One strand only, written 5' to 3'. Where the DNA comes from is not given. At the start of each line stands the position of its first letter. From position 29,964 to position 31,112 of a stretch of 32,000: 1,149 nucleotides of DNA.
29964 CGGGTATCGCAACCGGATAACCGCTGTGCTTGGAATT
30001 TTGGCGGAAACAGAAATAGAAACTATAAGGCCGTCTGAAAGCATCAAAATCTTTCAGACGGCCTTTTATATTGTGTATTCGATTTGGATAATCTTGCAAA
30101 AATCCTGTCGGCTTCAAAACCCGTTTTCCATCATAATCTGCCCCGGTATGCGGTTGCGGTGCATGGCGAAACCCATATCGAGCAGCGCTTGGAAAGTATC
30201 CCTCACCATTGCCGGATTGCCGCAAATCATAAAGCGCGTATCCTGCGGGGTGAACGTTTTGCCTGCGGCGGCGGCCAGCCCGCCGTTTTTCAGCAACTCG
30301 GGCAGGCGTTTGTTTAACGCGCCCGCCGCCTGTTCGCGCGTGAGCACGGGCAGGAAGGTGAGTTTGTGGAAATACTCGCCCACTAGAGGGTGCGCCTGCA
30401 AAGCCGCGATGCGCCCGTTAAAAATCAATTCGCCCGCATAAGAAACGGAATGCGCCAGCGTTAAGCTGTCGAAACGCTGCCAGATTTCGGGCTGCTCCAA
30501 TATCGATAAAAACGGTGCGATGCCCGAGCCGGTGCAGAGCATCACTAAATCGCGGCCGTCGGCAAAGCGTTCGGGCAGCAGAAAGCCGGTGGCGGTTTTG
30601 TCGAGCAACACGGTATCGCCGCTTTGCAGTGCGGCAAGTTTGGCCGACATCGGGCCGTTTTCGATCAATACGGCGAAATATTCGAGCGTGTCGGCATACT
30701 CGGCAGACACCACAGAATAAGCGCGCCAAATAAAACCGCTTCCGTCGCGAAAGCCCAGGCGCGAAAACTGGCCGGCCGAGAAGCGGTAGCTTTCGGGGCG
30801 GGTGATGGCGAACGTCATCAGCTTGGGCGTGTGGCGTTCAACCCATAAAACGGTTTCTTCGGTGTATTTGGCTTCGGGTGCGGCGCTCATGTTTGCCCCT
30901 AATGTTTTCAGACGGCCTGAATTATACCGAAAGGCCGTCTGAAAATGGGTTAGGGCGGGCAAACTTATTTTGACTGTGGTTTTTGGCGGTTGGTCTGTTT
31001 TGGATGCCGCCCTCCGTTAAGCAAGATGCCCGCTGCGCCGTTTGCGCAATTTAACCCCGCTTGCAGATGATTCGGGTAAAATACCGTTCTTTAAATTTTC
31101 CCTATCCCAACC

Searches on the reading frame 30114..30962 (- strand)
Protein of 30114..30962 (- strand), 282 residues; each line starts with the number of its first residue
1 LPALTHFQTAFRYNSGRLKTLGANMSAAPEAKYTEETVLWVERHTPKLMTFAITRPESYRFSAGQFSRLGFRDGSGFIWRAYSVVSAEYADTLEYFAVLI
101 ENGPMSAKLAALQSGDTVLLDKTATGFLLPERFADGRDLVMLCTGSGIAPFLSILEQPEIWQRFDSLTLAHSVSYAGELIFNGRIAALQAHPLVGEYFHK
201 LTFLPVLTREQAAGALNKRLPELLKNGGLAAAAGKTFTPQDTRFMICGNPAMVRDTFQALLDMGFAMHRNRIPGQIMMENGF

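Call 43: search_protein_families(library=pfam, proteins=[window:30114-30962:-], max_evalue=0.00001)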
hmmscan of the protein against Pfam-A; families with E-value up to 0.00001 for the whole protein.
window:30114-30962:- (282 aa): 1 family
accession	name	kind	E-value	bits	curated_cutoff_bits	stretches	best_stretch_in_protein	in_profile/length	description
PF00175.26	NAD_binding_1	-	5.4e-07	30.7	22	1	141-256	1-107/109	Oxidoreductase NAD-binding domain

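Call 45: search_protein_families(library=ncbifam, proteins=[window:30114-30962:-], max_evalue=0.00001)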
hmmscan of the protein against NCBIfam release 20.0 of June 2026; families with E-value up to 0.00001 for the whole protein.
window:30114-30962:- (282 aa): 10 families
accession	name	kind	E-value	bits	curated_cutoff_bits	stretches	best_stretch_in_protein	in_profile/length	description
NF008178.0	PRK10926.1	equivalog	3.3e-48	164.1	390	1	32-280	3-246/248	ferredoxin--NADP(+) reductase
NF040810.1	BenC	equivalog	1.9e-13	50.3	430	1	31-259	102-314/333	benzoate 1,2-dioxygenase electron transfer component BenC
NF006220.0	PRK08345.1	subfamily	9.3e-13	48.1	395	1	47-269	26-245/294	cytochrome-c3 hydrogenase subunit gamma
TIGR02160.1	PA_CoA_Oxy5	hypoth_equivalog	8.8e-10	37.9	420.8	1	41-268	9-234/352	1,2-phenylacetyl-CoA epoxidase subunit PaaE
NF045803.1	MethMoxFADbindMmoC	equivalog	1.1e-09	37.5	500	1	56-191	135-268/343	aromatic/alkene monooxygenase hydroxylase FAD-binding subunit MmoC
NF040835.1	sulfhyd_HydG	equivalog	9.7e-09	34.9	650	1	48-267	34-240/292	NADPH-dependent hydrogenase/sulfhydrogenase 1 subunit gamma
NF008822.0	PRK11872.1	equivalog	4.9e-08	32.3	402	1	38-255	114-315/341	anthranilate 1,2-dioxygenase electron transfer component AntC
NF007964.0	PRK10684.1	equivalog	7e-08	31.8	383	1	38-221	14-190/333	NADH oxidoreductase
NF004317.0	PRK05713.1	equivalog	6e-06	25.7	338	0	37-157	95-213/312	iron-sulfur-binding ferredoxin reductase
NF040830.1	sulfhyd_ShyC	equivalog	9.8e-06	24.9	600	0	57-269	35-239/288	NAD(P)-dependent hydrogenase/sulfhydrogenase 2 subunit gamma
